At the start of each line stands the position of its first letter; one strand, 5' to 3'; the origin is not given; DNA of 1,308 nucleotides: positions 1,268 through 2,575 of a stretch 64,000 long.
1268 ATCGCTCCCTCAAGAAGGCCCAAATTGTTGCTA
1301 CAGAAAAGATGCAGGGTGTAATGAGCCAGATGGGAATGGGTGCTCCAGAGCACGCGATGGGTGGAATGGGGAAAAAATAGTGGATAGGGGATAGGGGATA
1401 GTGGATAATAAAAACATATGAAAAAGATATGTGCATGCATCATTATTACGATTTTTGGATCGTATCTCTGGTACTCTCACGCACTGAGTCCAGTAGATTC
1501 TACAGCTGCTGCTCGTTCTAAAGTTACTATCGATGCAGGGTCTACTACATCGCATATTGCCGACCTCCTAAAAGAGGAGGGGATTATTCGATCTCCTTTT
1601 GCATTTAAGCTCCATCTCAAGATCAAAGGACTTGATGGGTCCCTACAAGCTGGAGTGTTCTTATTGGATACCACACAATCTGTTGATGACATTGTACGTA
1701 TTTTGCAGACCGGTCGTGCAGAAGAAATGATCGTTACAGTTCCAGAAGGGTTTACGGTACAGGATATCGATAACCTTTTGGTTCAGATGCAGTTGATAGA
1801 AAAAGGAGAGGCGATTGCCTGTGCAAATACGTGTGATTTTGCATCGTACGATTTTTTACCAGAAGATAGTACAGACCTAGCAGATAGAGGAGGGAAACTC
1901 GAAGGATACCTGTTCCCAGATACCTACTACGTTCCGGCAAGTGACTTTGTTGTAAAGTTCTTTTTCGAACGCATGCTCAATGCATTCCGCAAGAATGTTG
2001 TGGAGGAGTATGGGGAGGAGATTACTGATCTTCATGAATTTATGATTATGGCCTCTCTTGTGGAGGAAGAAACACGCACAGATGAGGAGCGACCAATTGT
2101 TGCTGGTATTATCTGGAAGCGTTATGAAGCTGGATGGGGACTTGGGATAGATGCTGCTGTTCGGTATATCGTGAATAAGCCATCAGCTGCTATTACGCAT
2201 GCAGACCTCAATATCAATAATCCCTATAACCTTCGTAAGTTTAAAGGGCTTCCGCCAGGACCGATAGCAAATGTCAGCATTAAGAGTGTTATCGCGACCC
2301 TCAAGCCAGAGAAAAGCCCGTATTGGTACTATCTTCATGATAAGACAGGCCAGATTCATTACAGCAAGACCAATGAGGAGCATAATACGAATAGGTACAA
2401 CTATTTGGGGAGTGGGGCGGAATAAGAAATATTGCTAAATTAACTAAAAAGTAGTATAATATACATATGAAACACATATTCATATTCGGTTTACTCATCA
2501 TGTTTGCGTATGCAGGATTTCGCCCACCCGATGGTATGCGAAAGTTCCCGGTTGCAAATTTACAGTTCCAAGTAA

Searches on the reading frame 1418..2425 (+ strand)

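Call 43: search_protein_families(library=pfam, proteins=[window:1418-2425:+], max_evalue=0.01)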
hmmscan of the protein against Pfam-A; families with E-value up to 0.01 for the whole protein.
window:1418-2425:+ (335 aa): 1 family
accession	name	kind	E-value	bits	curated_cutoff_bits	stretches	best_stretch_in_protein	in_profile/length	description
PF02618.21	YceG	-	5.7e-69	233.1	32.4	1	36-326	1-273/275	YceG-like family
